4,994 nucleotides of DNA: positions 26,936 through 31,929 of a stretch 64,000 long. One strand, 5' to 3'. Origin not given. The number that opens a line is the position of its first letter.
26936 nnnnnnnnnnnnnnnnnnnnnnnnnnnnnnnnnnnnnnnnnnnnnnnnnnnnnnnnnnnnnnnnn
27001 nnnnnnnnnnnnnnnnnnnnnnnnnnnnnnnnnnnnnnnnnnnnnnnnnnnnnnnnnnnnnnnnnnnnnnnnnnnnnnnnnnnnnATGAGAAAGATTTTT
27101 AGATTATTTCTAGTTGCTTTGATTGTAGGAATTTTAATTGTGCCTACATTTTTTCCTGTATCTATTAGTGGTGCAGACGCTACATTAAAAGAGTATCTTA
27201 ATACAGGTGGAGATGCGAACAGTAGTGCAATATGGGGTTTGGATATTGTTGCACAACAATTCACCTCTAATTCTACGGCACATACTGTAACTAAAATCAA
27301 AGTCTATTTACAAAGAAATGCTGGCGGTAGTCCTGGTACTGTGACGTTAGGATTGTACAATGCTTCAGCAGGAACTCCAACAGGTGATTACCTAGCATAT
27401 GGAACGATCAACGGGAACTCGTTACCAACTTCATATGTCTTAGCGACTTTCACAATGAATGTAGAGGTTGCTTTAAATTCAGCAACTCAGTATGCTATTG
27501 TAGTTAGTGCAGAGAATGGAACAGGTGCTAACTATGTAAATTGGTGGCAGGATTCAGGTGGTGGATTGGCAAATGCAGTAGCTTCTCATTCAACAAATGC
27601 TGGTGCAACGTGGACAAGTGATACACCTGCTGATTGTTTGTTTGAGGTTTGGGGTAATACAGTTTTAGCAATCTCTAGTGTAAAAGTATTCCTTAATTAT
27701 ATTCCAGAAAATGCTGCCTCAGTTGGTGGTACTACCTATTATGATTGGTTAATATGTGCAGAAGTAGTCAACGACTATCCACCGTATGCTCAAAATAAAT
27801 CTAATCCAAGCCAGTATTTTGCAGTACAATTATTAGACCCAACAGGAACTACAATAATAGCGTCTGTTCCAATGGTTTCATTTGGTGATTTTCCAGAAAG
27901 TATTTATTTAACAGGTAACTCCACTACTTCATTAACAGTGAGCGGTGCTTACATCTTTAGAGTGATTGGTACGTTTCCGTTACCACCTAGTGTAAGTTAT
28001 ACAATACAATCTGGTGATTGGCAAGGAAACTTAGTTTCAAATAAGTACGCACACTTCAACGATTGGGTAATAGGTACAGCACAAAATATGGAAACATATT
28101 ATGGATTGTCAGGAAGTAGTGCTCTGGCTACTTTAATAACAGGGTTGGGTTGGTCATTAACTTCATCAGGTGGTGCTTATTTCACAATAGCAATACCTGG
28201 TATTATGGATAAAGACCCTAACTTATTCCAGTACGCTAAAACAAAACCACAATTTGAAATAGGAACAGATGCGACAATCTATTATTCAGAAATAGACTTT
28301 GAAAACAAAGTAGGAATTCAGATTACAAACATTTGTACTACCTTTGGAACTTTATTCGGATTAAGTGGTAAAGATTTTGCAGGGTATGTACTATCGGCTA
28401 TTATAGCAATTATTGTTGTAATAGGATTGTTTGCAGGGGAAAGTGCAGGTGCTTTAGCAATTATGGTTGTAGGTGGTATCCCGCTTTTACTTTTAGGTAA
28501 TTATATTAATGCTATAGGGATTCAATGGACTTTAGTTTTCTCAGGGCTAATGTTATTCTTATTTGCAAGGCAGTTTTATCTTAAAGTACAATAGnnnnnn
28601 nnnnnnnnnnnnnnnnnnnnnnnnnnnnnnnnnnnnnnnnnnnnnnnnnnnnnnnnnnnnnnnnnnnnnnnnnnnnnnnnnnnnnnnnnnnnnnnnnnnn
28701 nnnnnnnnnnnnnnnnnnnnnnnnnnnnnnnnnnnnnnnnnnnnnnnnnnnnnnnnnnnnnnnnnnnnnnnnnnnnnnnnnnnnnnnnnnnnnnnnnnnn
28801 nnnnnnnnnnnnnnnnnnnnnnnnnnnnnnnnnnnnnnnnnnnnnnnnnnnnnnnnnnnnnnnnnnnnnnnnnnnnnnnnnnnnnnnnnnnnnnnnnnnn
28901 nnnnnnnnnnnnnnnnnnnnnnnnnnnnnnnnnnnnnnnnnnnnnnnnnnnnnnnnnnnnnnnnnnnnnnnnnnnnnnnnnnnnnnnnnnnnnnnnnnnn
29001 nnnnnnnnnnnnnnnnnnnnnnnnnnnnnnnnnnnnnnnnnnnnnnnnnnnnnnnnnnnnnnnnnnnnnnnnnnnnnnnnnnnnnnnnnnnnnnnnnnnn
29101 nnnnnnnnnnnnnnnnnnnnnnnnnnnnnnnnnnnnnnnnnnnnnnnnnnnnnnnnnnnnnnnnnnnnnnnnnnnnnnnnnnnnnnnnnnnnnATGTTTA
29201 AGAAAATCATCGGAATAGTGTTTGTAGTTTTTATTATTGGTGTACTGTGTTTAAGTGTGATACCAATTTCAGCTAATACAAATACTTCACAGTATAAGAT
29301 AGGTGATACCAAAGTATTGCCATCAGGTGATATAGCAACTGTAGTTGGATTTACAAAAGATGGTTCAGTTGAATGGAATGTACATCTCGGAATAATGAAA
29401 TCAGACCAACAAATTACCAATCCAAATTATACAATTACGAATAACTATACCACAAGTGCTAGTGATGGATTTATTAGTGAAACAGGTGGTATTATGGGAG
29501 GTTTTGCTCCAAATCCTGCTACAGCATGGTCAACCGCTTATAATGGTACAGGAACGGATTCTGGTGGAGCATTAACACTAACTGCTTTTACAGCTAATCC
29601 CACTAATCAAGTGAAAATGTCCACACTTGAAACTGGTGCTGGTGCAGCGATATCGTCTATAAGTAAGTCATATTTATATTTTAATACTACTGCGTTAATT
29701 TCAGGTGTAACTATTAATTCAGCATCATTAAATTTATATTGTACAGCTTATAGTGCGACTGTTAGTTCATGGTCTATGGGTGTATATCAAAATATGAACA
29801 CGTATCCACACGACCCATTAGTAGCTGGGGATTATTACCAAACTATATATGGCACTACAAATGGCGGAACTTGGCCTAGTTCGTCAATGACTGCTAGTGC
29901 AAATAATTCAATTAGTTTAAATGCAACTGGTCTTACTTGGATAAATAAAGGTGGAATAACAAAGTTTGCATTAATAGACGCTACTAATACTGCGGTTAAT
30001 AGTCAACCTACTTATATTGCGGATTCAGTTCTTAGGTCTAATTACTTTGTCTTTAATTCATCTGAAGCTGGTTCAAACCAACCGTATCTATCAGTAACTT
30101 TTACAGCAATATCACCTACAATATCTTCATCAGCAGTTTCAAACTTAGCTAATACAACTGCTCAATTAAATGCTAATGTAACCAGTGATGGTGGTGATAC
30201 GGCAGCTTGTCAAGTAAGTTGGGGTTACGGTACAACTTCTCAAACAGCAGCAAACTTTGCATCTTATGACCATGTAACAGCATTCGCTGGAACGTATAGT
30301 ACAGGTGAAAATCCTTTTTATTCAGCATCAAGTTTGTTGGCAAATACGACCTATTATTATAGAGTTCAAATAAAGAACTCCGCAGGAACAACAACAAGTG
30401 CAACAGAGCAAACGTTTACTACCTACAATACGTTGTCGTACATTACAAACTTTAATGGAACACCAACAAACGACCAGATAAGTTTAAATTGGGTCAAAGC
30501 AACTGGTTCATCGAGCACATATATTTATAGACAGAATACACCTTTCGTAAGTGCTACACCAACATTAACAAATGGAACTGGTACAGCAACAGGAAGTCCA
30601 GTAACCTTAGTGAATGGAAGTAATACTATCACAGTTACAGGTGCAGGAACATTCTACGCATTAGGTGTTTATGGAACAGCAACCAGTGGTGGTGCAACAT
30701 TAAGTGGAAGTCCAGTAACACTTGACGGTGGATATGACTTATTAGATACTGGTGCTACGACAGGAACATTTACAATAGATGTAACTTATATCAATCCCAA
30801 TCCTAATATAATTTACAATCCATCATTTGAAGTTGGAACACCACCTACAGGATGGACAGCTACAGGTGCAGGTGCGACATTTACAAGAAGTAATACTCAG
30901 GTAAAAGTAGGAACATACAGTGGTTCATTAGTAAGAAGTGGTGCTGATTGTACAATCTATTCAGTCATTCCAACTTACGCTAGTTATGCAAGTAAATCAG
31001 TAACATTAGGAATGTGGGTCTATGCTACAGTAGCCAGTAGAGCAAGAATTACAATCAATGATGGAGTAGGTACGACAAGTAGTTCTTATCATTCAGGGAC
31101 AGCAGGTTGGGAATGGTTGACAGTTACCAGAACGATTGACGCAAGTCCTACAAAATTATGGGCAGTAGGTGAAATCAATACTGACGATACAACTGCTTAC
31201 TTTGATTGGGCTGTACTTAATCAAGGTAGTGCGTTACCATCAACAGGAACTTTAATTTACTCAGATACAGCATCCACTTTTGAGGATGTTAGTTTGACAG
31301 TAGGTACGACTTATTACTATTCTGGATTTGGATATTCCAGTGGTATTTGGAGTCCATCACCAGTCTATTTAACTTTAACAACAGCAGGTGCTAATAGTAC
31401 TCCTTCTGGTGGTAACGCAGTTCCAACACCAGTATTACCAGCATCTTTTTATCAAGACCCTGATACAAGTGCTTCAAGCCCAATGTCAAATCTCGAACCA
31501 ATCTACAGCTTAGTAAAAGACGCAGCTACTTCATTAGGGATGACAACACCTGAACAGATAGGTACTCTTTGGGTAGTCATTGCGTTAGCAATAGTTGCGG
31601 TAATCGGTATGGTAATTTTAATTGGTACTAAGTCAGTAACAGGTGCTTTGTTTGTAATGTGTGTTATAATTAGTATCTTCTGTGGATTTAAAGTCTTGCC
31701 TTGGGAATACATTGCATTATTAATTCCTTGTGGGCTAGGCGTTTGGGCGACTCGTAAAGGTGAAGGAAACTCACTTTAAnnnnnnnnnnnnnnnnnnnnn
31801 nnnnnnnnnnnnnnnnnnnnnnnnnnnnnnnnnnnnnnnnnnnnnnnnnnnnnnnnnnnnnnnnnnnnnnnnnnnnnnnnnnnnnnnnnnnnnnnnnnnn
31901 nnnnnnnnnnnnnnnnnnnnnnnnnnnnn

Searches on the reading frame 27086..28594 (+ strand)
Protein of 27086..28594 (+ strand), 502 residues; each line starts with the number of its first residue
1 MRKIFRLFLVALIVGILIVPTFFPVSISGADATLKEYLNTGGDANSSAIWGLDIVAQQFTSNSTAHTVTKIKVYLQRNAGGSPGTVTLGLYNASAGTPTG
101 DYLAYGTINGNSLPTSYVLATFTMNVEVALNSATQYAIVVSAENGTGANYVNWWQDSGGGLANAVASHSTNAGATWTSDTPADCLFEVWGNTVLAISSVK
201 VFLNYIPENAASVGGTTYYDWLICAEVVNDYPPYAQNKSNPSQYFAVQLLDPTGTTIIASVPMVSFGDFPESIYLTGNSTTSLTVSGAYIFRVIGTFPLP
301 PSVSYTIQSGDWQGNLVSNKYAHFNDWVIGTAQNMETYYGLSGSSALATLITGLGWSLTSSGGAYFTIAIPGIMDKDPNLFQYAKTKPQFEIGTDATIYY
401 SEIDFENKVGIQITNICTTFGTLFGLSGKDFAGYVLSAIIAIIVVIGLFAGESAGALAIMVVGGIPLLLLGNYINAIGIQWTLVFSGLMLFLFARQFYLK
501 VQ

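Call 9: search_protein_families(library=phrogs, proteins=[window:27086-28594:+], max_evalue=0.00001)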
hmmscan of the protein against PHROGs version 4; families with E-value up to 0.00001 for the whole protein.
window:27086-28594:+ (502 aa): 0 families

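Call 56: search_protein_families(library=pfam, alignment_id=A6, max_evalue=0.00001)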
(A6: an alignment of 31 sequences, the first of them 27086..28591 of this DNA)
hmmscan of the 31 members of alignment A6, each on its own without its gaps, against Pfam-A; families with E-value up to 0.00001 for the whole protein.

A. member 1, window:27086-28591:+ (502 aa): 0 families

B. families by the number of members that match (of 31 scanned): 23 families
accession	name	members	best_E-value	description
PF01370.27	Epimerase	2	3.6e-47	NAD dependent epimerase/dehydratase family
PF16363.11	GDP_Man_Dehyd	2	5.5e-46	GDP-mannose 4,6 dehydratase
PF00535.33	Glycos_transf_2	2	2.8e-26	Glycosyl transferase family 2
PF04055.27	Radical_SAM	2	2.9e-24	Radical SAM superfamily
PF01073.25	3Beta_HSD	2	1.5e-15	3-beta hydroxysteroid dehydrogenase/isomerase family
PF07993.18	NAD_binding_4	2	5.5e-14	Male sterility protein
PF13186.11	SPASM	2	3.3e-08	Iron-sulfur cluster-binding domain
PF01041.23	DegT_DnrJ_EryC1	1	3e-84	DegT/DnrJ/EryC1/StrS aminotransferase family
PF03102.20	NeuB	1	5.5e-41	NeuB family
PF02776.23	TPP_enzyme_N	1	9.7e-32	Thiamine pyrophosphate enzyme, N-terminal TPP binding domain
PF00205.28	TPP_enzyme_M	1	3.9e-31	Thiamine pyrophosphate enzyme, central domain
PF02775.26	TPP_enzyme_C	1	1.4e-29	Thiamine pyrophosphate enzyme, C-terminal TPP binding domain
PF02719.21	Polysacc_synt_2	1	1e-20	Polysaccharide biosynthesis protein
PF00483.29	NTP_transferase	1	2.4e-20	Nucleotidyl transferase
PF01145.31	Band_7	1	8.7e-17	SPFH domain / Band 7 family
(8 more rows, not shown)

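Call 57: search_protein_families(library=phrogs, alignment_id=A6, max_evalue=0.001)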
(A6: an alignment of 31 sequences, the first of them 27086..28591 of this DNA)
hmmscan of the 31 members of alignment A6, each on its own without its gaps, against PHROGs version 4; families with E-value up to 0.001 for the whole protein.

A. member 1, window:27086-28591:+ (502 aa): 0 families

B. families by the number of members that match (of 31 scanned): 22 families
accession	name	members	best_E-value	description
phrog_841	-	2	2.6e-66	GtrB-like O-antigen conversion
phrog_540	-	2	4.6e-62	nucleotide-sugar epimerase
phrog_1802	-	2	5.5e-19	radical SAM domain-containing protein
phrog_21308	-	2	1e-10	radical SAM domain-containing protein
phrog_14086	-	2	1.2e-06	radical SAM domain-containing protein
phrog_13987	-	2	1.1e-05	radical SAM domain-containing protein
phrog_11199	-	1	6.5e-97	-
phrog_3139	-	1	1.1e-59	aminotransferase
phrog_34335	-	1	8.3e-48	GtrB glycosyltransferase for O-antigen conversion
phrog_3980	-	1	1.1e-17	-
phrog_200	-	1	1.5e-17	lipoprotein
phrog_8198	-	1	1.7e-15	-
phrog_14336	-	1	4e-13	-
phrog_7851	-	1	3.3e-10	cysteine dioxygenase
phrog_11153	-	1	2.1e-08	-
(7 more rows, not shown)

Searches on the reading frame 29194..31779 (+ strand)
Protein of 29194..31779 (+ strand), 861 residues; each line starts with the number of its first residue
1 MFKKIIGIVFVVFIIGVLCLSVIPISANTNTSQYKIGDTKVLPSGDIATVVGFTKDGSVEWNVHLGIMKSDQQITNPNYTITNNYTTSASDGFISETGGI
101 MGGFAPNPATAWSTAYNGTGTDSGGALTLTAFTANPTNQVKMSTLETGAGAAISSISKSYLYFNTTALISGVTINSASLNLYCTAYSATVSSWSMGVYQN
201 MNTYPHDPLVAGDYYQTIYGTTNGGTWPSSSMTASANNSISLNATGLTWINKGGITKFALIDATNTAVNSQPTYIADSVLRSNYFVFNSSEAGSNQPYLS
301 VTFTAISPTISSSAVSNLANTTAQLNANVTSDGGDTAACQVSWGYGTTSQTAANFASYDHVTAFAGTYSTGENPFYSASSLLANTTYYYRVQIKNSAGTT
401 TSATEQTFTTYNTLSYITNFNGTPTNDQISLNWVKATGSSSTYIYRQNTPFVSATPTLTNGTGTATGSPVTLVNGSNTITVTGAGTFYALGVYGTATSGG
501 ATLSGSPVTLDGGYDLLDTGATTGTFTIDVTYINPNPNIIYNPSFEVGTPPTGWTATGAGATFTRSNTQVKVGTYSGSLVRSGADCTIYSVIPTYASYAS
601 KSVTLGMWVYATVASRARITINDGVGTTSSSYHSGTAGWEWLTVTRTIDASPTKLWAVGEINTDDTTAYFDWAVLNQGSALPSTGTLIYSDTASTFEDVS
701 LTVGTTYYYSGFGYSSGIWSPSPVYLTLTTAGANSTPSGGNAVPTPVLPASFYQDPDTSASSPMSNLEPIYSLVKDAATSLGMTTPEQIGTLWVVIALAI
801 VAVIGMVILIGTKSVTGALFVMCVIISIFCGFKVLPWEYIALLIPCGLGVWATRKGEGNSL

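Call 9: search_protein_families(library=phrogs, proteins=[window:29194-31779:+], max_evalue=0.00001)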
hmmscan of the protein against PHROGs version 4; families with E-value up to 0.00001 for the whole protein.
window:29194-31779:+ (861 aa): 0 families

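Call 61: search_dna_similar(query=window:29194-31776:+, collection=phages, mode=protein, max_evalue=0.001, max_rows=10)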
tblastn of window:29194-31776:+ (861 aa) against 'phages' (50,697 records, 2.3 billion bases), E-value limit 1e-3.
No match.

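Call 75: find_related_loci(query=window:29194-31776:+, collection=viral_contigs, flank=10000)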
Query window:29194-31776:+ (861 aa) in viral_contigs; peptide patterns used: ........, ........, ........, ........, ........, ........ (x = any residue, [..] = any of these).
4 stretches matched a pattern, but none encodes a relative of the query by tblastn (E <= 1e-3).
